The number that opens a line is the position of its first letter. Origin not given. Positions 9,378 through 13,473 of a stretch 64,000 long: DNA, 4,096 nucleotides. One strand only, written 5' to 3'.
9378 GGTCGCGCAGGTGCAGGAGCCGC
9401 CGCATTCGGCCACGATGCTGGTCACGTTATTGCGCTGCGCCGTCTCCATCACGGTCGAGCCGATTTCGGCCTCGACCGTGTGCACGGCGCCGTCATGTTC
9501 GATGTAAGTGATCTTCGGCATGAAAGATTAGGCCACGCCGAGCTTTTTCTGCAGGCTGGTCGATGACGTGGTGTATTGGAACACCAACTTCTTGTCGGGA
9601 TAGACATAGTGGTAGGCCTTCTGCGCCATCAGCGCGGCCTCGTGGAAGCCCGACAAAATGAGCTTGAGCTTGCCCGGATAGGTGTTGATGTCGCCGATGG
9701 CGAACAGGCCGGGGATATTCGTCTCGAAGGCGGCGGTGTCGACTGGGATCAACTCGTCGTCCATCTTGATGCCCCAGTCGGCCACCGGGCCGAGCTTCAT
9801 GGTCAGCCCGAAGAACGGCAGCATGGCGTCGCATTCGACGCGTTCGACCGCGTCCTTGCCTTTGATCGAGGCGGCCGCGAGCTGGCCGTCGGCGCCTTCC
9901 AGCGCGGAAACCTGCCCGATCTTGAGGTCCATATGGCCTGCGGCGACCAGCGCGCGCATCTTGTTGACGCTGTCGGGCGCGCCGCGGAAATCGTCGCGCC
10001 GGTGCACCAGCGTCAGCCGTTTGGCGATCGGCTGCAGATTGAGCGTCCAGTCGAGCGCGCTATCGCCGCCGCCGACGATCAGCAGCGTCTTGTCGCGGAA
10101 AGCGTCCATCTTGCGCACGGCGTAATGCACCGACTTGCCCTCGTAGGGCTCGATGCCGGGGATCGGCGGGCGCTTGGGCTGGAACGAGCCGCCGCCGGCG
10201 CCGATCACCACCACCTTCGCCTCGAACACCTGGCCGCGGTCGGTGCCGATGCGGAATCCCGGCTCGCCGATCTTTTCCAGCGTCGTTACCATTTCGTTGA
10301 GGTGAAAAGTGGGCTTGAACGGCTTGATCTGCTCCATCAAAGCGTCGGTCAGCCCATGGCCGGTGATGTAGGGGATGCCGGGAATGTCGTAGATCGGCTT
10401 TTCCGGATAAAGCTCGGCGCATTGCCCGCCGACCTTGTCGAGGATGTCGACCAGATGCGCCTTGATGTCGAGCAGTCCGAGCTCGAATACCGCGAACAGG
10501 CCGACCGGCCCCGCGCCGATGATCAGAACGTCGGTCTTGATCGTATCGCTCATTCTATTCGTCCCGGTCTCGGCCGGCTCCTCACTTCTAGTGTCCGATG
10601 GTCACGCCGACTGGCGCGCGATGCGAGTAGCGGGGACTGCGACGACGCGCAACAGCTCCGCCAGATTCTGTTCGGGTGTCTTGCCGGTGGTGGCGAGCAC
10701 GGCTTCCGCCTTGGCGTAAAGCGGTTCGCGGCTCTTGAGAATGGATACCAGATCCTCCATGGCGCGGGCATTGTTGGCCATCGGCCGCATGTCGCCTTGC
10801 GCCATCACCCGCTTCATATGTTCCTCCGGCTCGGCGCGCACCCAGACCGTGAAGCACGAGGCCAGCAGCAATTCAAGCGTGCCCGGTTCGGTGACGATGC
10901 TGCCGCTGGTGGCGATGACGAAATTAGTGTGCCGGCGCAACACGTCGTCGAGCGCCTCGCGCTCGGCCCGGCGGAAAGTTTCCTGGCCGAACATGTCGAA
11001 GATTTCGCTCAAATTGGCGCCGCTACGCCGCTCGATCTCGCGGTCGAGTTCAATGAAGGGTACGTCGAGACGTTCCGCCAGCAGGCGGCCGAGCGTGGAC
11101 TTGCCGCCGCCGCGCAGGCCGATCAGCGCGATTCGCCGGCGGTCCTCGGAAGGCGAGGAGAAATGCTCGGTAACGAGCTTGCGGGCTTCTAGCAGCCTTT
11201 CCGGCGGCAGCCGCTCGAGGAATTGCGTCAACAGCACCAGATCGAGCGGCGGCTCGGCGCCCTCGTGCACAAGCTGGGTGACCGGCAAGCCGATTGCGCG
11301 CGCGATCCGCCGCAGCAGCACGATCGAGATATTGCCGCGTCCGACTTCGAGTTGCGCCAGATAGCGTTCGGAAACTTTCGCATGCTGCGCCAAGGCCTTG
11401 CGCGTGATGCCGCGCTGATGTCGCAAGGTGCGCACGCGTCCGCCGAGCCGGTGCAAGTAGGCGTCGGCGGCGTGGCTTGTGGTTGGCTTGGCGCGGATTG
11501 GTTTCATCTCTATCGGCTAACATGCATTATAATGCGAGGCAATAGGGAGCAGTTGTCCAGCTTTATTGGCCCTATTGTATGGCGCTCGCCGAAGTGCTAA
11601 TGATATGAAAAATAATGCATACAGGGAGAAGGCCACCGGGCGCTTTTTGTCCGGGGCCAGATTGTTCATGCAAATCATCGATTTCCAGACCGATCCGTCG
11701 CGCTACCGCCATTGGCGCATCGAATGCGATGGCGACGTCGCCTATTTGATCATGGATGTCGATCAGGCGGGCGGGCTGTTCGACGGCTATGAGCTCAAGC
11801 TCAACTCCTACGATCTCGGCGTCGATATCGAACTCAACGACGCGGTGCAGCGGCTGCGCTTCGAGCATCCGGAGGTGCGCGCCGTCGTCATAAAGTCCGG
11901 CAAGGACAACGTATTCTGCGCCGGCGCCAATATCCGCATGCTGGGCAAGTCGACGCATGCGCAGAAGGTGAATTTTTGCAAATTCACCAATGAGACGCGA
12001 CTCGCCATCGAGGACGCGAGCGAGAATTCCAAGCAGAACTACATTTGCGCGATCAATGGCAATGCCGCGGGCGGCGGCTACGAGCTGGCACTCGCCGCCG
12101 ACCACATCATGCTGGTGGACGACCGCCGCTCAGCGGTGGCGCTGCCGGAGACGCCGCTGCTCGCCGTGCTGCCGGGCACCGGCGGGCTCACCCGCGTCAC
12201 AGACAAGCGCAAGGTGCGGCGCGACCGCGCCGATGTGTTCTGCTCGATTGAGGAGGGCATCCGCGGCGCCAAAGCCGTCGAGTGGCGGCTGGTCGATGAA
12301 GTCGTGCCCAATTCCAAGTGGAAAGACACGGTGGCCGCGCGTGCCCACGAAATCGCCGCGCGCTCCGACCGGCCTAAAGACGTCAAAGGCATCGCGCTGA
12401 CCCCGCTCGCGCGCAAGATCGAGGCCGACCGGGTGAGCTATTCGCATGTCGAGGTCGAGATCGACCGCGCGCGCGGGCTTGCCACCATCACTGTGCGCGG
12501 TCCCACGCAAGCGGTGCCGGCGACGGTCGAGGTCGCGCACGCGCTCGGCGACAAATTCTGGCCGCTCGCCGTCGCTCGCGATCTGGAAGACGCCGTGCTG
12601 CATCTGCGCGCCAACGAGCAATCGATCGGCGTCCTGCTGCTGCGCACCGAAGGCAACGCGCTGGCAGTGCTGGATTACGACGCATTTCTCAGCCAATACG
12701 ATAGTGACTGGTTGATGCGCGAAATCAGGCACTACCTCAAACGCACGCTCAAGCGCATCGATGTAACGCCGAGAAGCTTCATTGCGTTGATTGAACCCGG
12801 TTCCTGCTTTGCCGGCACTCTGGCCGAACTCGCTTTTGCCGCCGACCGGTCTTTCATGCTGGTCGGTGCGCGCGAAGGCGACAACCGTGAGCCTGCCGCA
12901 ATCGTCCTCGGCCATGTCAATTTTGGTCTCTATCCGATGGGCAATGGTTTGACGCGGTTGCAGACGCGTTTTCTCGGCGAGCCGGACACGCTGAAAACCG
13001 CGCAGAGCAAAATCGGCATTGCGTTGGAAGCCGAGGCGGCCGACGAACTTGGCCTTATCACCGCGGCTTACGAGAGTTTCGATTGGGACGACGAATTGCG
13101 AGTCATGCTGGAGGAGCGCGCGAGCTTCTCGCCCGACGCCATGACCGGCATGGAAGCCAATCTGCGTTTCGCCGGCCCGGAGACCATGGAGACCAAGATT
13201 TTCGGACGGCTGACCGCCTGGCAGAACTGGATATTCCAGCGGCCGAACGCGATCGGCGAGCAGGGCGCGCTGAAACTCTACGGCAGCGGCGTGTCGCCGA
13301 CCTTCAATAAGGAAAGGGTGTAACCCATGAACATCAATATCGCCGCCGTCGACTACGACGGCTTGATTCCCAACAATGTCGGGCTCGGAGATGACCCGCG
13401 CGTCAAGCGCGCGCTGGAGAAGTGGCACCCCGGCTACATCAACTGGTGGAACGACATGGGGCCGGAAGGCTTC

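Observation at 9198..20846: Hybrid aromatic pathway: 'anaerobic' 4-hydroxybenzoyl-CoA reductase coupled to the O2-dependent Box epoxidase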

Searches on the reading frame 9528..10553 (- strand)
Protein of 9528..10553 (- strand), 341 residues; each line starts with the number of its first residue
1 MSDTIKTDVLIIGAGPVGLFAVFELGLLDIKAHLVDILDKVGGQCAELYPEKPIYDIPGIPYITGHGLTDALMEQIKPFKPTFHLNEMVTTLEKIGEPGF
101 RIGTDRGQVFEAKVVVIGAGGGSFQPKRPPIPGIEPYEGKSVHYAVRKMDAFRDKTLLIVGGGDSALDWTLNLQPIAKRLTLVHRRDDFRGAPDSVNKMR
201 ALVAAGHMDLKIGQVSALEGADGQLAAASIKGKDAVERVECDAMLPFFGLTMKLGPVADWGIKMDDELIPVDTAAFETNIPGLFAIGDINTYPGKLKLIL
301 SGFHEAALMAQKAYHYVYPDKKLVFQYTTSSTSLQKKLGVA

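Call 3: search_protein_families(library=ncbifam, proteins=[window:9528-10553:-])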
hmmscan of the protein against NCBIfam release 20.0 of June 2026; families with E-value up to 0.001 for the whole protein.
window:9528-10553:- (341 aa): 24 families
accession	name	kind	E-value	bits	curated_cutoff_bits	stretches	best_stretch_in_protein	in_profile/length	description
TIGR01292.1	TRX_reduct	equivalog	8.3e-34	116.7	343.45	1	8-292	2-277/300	thioredoxin-disulfide reductase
TIGR03143.1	AhpF_homolog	hypoth_equivalog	2.6e-19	69.2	687.65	1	8-321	6-312/555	putative alkyl hydroperoxide reductase F subunit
TIGR03140.1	AhpF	equivalog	7.2e-18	64.4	502.9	1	5-310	211-505/515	alkyl hydroperoxide reductase subunit F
TIGR04018.1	Bthiol_YpdA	hypoth_equivalog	2.5e-15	56.1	339.9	1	83-290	87-289/316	YpdA family putative bacillithiol disulfide reductase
TIGR01350.1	lipoamide_DH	equivalog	2.6e-13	49.5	408.8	1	108-313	128-329/461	dihydrolipoyl dehydrogenase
NF007614.0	PRK10262.1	equivalog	3.6e-13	49.3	644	1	2-290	2-289/321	thioredoxin-disulfide reductase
NF040505.1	ArsO_flavin_mono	equivalog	3.2e-10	40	425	1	8-189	2-195/346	ArsO family NAD(P)H-dependent flavin-containing monooxygenase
NF004943.0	PRK06292.2-1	equivalog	3.9e-10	39.1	432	1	104-298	122-313/456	dihydrolipoyl dehydrogenase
NF009409.0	PRK12770.1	subfamily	1.2e-07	31.2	343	0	144-295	163-331/360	putative glutamate synthase subunit beta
NF003585.0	PRK05249.1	equivalog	2.4e-07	29.8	465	0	3-47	3-47/464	Si-specific NAD(P)(+) transhydrogenase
NF009410.0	PRK12771.1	subfamily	2.9e-07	29.5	516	0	154-293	268-424/566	NAD(P)-binding protein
NF005884.0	PRK07846.1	equivalog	1.2e-06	27.4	501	1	101-297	120-310/454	mycothione reductase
TIGR03315.1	Se_ygfK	equivalog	2.9e-06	25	835.3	0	155-301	667-826/1012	putative selenate reductase subunit YgfK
NF004780.0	PRK06126.1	subfamily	9.3e-06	24.2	445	1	2-36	4-38/552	hypothetical protein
NF045818.1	Neo-PentlctneDsynPtlE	equivalog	2e-05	22.9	1100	1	100-185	162-257/587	neopentalenolactone/pentalenolactone D synthase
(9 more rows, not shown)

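Call 4: search_protein_families(library=pfam, proteins=[window:9528-10553:-])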
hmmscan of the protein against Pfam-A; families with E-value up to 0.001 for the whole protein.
window:9528-10553:- (341 aa): 6 families
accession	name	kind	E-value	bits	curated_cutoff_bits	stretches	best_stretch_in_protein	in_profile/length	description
PF13738.12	Pyr_redox_3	-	6.6e-22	78.6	30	1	77-287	92-305/305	Pyridine nucleotide-disulphide oxidoreductase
PF07992.20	Pyr_redox_2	-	2.5e-21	76.8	26.1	1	8-293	2-278/291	Pyridine nucleotide-disulphide oxidoreductase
PF03486.20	HI0933_like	-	2.8e-06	27.4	50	0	8-42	2-36/244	HI0933-like protein Rossmann domain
PF00070.33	Pyr_redox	-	4.8e-06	27.4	22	1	157-192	2-38/82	Pyridine nucleotide-disulphide oxidoreductase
PF01266.30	DAO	-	8.5e-05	22.7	27.9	0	63-146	146-233/353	FAD dependent oxidoreductase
PF00743.25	FMO-like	-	0.00014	20.9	22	1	105-186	134-215/532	Flavin-binding monooxygenase-like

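Call 17: search_solved_structures(query=window:9528-10553:-, max_evalue=1e-10)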
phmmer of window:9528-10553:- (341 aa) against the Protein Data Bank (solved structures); distinct sequences matched with E-value up to 1e-10: 45.
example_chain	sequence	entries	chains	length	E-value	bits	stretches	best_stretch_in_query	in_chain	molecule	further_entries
5ygq_A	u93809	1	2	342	1.5e-182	609.6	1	1-340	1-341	Ferredoxin--NADP reductase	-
2zbw_A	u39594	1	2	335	6.6e-78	265.6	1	6-323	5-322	Thioredoxin reductase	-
6gas_A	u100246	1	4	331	1.3e-69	238.4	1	8-328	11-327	Ferredoxin--NADP reductase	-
8c16_A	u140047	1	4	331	1.8e-69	237.8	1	8-324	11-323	Ferredoxin--NADP reductase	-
3ab1_A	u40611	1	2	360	3.4e-69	236.9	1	7-337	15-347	Ferredoxin--NADP reductase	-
3lzw_A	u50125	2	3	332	5.6e-66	226.4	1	3-329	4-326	Ferredoxin--NADP reductase 2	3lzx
5xhu_A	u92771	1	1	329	5.5e-59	203.4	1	8-330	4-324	Ferredoxin--NADP reductase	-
5twb_A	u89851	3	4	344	1.3e-47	166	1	8-322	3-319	Ferredoxin--NADP reductase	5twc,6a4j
8c3m_A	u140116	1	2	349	2.2e-42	148.8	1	8-325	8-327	Ferredoxin--NADP reductase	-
6gar_A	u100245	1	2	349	2.7e-42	148.5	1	8-322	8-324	Ferredoxin--NADP reductase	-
4gcm_A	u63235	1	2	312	3.2e-26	95.6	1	5-317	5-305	Thioredoxin reductase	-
5uwy_A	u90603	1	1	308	2.8e-25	92.5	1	7-317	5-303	Thioredoxin reductase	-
7aaw_A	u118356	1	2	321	1.2e-23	87.1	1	7-318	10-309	Thioredoxin reductase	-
5mh4_A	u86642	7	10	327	2.5e-20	76.3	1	6-317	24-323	Thioredoxin reductase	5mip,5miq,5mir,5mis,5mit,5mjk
2q7v_A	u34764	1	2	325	6.3e-20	75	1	7-311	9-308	Thioredoxin reductase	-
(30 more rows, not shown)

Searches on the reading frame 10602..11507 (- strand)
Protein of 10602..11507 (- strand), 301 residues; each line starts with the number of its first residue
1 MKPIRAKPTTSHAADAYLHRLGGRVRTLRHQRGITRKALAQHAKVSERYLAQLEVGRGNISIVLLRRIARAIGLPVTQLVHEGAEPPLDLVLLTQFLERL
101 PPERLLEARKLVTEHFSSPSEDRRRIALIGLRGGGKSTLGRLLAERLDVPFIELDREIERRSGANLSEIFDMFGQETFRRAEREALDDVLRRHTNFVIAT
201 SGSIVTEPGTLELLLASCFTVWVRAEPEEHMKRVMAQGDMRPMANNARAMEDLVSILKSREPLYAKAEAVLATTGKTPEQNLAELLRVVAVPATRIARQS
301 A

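Call 3: search_protein_families(library=ncbifam, proteins=[window:10602-11507:-])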
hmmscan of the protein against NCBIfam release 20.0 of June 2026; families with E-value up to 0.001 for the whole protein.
window:10602-11507:- (301 aa): 21 families
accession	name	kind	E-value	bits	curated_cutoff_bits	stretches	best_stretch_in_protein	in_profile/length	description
NF006015.0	PRK08154.1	subfamily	1.5e-116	388.9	204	1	7-291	17-304/314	anaerobic benzoate catabolism transcriptional regulator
NF010552.0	PRK13946.1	equivalog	1.2e-32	113.1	186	1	120-290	20-188/198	shikimate kinase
NF010553.0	PRK13947.1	equivalog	2.1e-28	99.7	204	1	125-287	3-163/173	shikimate kinase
NF010554.0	PRK13948.1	equivalog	3.4e-26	92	217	1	126-285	13-169/192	shikimate kinase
NF003456.0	PRK05057.1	equivalog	1.2e-25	90.4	195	1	122-278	3-158/173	shikimate kinase AroK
NF010556.0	PRK13951.1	equivalog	1.8e-25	89.8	560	1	125-270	2-141/492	bifunctional shikimate kinase AroK/3-dehydroquinate synthase AroB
NF040667.1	hom_kin_desulfo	exception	3.3e-24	85.6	197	1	126-286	3-159/163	homoserine kinase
NF010555.0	PRK13949.1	equivalog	1.3e-23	84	180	1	124-279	2-159/175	shikimate kinase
NF002988.0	PRK03731.1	equivalog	1.2e-21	77.2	161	1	125-290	4-169/174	shikimate kinase AroL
NF006610.0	PRK09169.1-4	subfamily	1.5e-20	71.5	4299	1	123-287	2865-3027/3056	hypothetical protein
NF010627.0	PRK14021.1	equivalog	4.1e-19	68.4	565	1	123-290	6-175/542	bifunctional shikimate kinase/3-dehydroquinate synthase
NF001866.0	PRK00625.1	equivalog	3.4e-08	33.8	142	1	125-226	2-105/173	shikimate kinase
TIGR03070.1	couple_hipB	subfamily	1e-07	31.7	71.65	1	20-74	2-56/58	type II toxin-antitoxin system Y4mF family antitoxin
NF010465.0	PRK13890.1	equivalog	3.6e-06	27.1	96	1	27-81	12-66/121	conjugal transfer protein TrbA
NF038139.1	Reg_Aceta_RamB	equivalog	6.1e-06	25.1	700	1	21-77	3-59/465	acetate metabolism transcriptional regulator RamB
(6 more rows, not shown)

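Call 4: search_protein_families(library=pfam, proteins=[window:10602-11507:-])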
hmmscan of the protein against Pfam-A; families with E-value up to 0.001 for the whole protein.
window:10602-11507:- (301 aa): 8 families
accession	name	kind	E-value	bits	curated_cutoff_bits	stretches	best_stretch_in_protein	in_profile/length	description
PF01202.28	SKI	-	7.9e-40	137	22.1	1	132-287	1-156/159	Shikimate kinase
PF13560.12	HTH_31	-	1.3e-10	41.8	27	1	20-78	1-60/64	Helix-turn-helix domain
PF01381.28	HTH_3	-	3e-09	37.2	23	1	26-78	2-54/55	Helix-turn-helix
PF13238.12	AAA_18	-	5e-07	30.7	29.4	1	126-249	1-123/128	AAA domain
PF12844.13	HTH_19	-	1.3e-06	28.7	30.2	1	23-80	2-59/64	Helix-turn-helix domain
PF13671.12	AAA_33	-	2.8e-05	24.9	27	1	126-239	2-120/143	AAA domain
PF13401.12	AAA_22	-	0.00033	21.4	27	0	123-188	5-70/130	AAA domain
PF13413.12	HTH_25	-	0.00072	19.8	24.6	0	26-57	3-34/62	Helix-turn-helix domain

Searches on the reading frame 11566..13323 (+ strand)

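Call 3: search_protein_families(library=ncbifam, proteins=[window:11566-13323:+])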
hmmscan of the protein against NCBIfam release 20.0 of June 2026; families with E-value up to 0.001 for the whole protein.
window:11566-13323:+ (585 aa): 64 families (the best 25 are shown)
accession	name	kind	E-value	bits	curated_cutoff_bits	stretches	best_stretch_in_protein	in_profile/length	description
TIGR03222.1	benzo_boxC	equivalog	7e-281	932.7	712.3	1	38-585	1-548/548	2,3-epoxybenzoyl-CoA dihydrolase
NF008363.0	PRK11154.1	equivalog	5.5e-28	97.5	869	1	76-285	25-228/708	fatty acid oxidation complex subunit alpha FadJ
NF005803.0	PRK07658.1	equivalog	3.5e-22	79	313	1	89-269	32-202/257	enoyl-CoA hydratase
NF005802.0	PRK07657.1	equivalog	1.2e-21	77.4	363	1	80-267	26-203/260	enoyl-CoA hydratase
TIGR02440.1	FadJ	equivalog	5.3e-21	74.6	968.45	1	87-285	31-223/699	fatty acid oxidation complex subunit alpha FadJ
TIGR02441.1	fa_ox_alpha_mit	equivalog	1.4e-20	73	964.65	1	74-247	30-196/737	fatty acid oxidation complex subunit alpha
NF008727.0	PRK11730.1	equivalog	2.1e-19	69.3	870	1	79-274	28-215/717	fatty acid oxidation complex subunit alpha FadB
NF006566.0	PRK09076.1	subfamily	2.6e-19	69.8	286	1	81-273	27-207/260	enoyl-CoA hydratase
NF051848.1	EnCoAHydtEchA19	equivalog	1.1e-18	67.7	400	1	80-267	22-201/258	enoyl-CoA hydratase EchA19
NF006007.0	PRK08138.1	subfamily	3.7e-18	65.8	355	1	80-265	30-202/261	enoyl-CoA hydratase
TIGR02280.1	PaaB1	equivalog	6.5e-18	65.2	345.15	1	78-269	19-201/256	2-(1,2-epoxy-1,2-dihydrophenyl)acetyl-CoA isomerase PaaG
NF004840.0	PRK06190.1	equivalog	2.6e-16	60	253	1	91-267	37-202/260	enoyl-CoA hydratase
NF046063.1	oxepin_alt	equivalog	2.9e-16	59.7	300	1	100-268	41-202/254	oxepin-CoA hydrolase, alternative type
NF004525.0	PRK05870.1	equivalog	3e-16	60.1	285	1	83-267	28-195/249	enoyl-CoA hydratase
NF042430.2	EnCoAhydt_DpgD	equivalog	5.1e-16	58.9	400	1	79-266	18-200/258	enoyl-CoA-hydratase DpgD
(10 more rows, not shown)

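Call 4: search_protein_families(library=pfam, proteins=[window:11566-13323:+])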
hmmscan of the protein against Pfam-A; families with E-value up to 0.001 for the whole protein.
window:11566-13323:+ (585 aa): 2 families
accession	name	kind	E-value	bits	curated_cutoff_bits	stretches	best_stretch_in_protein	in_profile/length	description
PF00378.25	ECH_1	-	1.9e-24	86.8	27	1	79-267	17-194/251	Enoyl-CoA hydratase/isomerase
PF16113.10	ECH_2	-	1.6e-11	44.7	27.2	1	78-259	11-184/335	Enoyl-CoA hydratase/isomerase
